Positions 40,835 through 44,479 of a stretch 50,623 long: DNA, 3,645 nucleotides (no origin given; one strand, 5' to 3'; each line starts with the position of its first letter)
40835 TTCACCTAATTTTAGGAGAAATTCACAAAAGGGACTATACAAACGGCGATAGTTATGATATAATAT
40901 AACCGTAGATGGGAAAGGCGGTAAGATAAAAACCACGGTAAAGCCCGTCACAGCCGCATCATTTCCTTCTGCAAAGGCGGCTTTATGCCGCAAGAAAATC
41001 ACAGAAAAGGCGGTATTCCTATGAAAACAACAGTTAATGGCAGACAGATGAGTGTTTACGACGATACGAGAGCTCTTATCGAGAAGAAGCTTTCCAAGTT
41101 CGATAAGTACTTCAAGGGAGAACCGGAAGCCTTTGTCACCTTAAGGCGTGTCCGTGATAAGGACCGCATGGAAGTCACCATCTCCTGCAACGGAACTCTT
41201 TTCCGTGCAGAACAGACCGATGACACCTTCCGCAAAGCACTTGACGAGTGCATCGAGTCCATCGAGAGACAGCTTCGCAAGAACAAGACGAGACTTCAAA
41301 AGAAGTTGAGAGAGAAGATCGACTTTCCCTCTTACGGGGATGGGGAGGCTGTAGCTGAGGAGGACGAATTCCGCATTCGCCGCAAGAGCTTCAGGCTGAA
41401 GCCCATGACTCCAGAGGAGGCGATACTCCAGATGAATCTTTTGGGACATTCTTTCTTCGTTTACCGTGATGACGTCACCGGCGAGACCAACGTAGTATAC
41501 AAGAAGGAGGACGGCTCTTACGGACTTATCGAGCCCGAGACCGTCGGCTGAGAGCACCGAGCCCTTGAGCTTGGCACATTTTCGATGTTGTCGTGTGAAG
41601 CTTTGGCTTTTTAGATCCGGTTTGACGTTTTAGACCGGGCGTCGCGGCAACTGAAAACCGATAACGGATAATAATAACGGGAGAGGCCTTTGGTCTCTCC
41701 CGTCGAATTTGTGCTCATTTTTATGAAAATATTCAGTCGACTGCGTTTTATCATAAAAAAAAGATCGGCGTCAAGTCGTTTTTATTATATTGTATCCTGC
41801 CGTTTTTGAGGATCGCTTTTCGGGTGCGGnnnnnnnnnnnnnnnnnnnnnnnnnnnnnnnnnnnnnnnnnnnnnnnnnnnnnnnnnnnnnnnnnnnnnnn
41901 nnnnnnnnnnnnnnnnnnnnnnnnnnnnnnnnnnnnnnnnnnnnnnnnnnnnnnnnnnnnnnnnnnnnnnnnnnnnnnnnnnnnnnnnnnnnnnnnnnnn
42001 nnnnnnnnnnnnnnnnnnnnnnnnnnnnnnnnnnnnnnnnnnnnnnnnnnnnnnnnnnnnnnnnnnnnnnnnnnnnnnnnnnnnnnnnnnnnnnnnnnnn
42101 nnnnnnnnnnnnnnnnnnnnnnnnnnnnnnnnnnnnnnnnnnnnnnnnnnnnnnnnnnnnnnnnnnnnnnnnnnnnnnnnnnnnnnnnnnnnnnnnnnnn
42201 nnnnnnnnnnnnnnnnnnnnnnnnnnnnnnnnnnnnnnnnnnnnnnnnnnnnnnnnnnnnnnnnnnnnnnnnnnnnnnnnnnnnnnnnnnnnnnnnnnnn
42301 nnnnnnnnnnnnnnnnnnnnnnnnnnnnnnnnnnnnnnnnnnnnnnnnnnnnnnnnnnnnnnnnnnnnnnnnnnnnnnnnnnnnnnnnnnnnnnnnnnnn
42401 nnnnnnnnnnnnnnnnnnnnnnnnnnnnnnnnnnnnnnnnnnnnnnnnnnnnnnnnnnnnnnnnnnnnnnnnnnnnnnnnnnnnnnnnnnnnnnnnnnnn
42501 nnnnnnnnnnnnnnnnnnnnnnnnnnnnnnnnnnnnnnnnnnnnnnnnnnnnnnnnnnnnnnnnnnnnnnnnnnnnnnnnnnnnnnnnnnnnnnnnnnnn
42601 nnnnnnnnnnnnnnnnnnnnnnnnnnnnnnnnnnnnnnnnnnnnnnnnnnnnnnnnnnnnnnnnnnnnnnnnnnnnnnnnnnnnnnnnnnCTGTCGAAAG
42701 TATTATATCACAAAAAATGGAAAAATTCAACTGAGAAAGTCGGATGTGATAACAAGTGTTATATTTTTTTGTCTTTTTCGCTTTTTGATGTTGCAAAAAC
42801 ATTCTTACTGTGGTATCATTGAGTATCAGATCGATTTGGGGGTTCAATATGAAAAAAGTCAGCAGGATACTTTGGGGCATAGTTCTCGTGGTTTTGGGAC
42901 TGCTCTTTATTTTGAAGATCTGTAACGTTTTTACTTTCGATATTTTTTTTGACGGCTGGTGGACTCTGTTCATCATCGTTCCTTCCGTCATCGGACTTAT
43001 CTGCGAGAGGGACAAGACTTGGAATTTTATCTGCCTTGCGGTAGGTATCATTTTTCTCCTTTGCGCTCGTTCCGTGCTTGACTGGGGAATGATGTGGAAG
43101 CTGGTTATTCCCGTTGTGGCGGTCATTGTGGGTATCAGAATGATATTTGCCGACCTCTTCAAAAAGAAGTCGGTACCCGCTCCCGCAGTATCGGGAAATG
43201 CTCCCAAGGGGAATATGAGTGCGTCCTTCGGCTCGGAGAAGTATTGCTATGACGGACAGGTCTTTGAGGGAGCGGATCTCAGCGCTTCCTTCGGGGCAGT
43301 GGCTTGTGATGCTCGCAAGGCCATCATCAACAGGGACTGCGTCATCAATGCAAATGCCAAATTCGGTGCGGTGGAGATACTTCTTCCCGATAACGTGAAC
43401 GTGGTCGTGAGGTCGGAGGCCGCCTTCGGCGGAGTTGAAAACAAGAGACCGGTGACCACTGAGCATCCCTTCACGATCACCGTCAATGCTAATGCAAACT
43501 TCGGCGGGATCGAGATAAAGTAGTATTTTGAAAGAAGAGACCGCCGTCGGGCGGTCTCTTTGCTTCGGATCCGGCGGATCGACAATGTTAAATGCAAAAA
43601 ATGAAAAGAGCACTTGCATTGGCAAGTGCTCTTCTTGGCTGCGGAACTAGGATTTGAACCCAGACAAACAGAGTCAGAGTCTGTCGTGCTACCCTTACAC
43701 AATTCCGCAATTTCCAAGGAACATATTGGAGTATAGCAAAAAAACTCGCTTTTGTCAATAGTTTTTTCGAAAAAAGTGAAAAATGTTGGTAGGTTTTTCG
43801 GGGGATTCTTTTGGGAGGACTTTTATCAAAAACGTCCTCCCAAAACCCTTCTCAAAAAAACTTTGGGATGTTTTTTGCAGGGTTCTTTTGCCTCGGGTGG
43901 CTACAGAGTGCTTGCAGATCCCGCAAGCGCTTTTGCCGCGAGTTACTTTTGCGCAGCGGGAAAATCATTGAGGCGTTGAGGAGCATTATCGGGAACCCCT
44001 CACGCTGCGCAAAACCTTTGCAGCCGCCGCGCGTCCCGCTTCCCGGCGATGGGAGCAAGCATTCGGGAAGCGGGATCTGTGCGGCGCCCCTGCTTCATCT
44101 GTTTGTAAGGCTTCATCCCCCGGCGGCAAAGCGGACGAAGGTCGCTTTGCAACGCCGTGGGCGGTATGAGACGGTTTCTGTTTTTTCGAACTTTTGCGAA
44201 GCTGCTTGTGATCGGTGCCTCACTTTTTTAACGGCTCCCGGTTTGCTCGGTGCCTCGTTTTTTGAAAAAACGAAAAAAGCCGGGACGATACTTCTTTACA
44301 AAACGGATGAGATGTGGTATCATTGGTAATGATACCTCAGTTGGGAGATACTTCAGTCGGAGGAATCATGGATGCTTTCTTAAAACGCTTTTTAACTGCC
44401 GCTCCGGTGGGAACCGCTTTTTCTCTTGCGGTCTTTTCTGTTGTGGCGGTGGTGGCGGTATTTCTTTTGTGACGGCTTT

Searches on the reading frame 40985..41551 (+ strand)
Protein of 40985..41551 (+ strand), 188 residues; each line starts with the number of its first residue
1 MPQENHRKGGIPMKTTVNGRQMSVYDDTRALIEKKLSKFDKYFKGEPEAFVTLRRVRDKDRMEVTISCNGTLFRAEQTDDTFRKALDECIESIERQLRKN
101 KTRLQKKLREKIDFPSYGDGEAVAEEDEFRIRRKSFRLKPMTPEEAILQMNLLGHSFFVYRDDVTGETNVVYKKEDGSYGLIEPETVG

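Call 18: find_encoding_contigs(protein=window:40985-41551:+, flank=5000, max_places=10)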
Protein window:40985-41551:+ (188 aa): no gene with exactly this product is on record in the collection.

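Call 19: find_encoding_contigs(protein=window:41021-41551:+, flank=5000, max_places=10)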
Protein window:41021-41551:+ (176 aa): 17 contigs read that carry it; 10 places shown.
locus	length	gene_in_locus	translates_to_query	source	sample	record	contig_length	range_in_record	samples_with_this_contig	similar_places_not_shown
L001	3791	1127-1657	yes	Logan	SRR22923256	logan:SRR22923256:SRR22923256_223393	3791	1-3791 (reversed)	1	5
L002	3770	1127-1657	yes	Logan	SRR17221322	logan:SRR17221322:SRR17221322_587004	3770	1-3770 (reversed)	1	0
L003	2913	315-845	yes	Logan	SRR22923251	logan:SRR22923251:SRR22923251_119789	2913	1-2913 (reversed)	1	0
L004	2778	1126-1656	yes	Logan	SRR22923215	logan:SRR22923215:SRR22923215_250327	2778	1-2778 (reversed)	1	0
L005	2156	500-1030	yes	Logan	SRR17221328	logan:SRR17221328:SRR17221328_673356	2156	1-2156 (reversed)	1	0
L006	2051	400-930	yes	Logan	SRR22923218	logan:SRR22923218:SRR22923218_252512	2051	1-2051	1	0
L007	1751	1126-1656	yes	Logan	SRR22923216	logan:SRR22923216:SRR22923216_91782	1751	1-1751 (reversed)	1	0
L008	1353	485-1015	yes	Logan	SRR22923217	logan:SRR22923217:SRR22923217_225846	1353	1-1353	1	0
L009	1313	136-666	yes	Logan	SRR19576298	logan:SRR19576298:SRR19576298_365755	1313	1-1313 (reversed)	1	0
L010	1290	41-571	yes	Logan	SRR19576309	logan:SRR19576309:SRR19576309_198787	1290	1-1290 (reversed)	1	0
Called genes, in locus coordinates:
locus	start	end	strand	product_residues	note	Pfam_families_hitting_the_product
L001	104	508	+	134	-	-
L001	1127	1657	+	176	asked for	PF02482:Ribosomal_S30AE, PF16321:Ribosom_S30AE_C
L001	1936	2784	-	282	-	PF00149:Metallophos, PF12850:Metallophos_2 (weak)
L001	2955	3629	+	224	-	PF18917:LiaI-LiaF-like_TM1 (faint), PF22570:LiaF-TM, PF09922:LiaF-like_C (weak)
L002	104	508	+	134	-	-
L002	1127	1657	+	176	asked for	PF02482:Ribosomal_S30AE, PF16321:Ribosom_S30AE_C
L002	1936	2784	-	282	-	PF00149:Metallophos, PF12850:Metallophos_2 (weak)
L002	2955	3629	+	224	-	PF18917:LiaI-LiaF-like_TM1 (faint), PF22570:LiaF-TM, PF09922:LiaF-like_C (weak)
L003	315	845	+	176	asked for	PF02482:Ribosomal_S30AE, PF16321:Ribosom_S30AE_C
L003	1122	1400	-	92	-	-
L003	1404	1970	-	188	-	PF00149:Metallophos, PF12850:Metallophos_2 (weak)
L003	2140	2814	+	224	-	PF18917:LiaI-LiaF-like_TM1 (faint), PF22570:LiaF-TM, PF09922:LiaF-like_C (weak)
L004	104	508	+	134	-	-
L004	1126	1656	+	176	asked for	PF02482:Ribosomal_S30AE, PF16321:Ribosom_S30AE_C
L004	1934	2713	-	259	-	PF00149:Metallophos, PF12850:Metallophos_2 (weak)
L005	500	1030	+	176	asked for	PF02482:Ribosomal_S30AE, PF16321:Ribosom_S30AE_C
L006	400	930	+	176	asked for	PF02482:Ribosomal_S30AE, PF16321:Ribosom_S30AE_C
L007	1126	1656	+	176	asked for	PF02482:Ribosomal_S30AE, PF16321:Ribosom_S30AE_C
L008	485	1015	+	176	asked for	PF02482:Ribosomal_S30AE, PF16321:Ribosom_S30AE_C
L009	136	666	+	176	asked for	PF02482:Ribosomal_S30AE, PF16321:Ribosom_S30AE_C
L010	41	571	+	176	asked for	PF02482:Ribosomal_S30AE, PF16321:Ribosom_S30AE_C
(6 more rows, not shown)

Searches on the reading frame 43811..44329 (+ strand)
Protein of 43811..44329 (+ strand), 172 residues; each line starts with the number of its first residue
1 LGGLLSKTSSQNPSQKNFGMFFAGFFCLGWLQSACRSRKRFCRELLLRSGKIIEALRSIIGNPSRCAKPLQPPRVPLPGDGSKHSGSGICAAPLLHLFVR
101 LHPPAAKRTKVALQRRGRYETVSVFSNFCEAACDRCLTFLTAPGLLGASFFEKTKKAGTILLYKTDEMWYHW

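Call 28: list_cluster_members(proteins=[window:43811-44329:+, window:2886-3401:-, window:3116-3457:+, window:2989-3327:-, window:40344-40769:-])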
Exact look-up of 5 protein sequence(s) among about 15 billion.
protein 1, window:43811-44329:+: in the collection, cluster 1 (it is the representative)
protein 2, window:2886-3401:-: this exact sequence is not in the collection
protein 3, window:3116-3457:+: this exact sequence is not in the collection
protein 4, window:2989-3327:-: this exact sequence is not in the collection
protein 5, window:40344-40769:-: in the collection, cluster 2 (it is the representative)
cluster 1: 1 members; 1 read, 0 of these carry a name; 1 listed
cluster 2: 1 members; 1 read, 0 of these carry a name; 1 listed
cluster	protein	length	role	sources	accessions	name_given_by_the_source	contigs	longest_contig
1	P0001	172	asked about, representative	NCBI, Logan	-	-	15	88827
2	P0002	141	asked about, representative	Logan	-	-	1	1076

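Call 29: find_encoding_contigs(protein=P0001, flank=10000, max_places=10)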
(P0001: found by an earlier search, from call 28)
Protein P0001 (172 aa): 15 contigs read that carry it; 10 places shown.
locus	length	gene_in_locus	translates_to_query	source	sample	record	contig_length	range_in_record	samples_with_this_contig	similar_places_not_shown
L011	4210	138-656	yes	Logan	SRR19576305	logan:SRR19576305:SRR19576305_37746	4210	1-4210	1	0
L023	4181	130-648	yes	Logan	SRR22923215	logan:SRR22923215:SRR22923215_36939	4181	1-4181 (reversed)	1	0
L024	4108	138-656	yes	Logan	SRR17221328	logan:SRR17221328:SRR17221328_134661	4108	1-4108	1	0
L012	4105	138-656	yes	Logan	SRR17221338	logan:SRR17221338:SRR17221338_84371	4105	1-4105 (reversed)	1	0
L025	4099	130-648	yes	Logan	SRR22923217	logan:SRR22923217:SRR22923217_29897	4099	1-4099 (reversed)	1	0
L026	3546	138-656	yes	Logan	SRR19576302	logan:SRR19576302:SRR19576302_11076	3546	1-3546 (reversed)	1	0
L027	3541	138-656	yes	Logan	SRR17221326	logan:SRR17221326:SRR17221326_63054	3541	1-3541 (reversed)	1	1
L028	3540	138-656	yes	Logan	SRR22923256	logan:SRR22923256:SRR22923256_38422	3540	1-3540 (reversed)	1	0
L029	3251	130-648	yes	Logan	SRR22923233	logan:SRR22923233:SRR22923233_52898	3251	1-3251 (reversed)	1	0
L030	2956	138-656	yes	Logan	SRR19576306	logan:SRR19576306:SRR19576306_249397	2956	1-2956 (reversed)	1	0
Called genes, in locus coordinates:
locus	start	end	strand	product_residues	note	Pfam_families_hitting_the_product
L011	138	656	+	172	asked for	-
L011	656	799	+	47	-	-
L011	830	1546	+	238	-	PF01479:S4 (weak), PF00849:PseudoU_synth_2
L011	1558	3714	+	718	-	PF09371:Tex_N, PF22706:Tex_central_region, PF14639:YqgF, PF16921:Tex_YqgF, PF14635:HHH_7, PF12836:HHH_3, PF17674:HHH_9, PF00575:S1, +1 more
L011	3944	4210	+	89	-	?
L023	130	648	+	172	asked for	-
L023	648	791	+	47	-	-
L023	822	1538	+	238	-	PF01479:S4 (weak), PF00849:PseudoU_synth_2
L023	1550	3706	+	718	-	PF09371:Tex_N, PF22706:Tex_central_region, PF14639:YqgF, PF16921:Tex_YqgF, PF14635:HHH_7, PF12836:HHH_3, PF17674:HHH_9, PF00575:S1, +1 more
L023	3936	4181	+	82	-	?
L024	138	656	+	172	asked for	-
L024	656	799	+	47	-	-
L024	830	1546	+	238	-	PF01479:S4 (weak), PF00849:PseudoU_synth_2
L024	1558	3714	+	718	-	PF09371:Tex_N, PF22706:Tex_central_region, PF14639:YqgF, PF16921:Tex_YqgF, PF14635:HHH_7, PF12836:HHH_3, PF17674:HHH_9, PF00575:S1, +1 more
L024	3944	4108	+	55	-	?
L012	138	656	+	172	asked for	-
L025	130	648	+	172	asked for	-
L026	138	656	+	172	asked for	-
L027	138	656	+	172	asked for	-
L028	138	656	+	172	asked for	-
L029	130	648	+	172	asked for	-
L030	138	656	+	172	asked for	-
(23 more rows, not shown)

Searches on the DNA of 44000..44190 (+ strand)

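Call 64: search_dna_similar(query=window:44000-44190:+, collection=plasmids, mode=distant, max_evalue=0.01)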
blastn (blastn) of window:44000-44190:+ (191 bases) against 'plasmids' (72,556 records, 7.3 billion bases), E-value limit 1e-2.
No match.

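Call 65: search_dna_similar(query=window:44000-44190:+, collection=phages, mode=distant, max_evalue=0.01)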
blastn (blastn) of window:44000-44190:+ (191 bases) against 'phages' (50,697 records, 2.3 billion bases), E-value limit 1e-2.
No match.
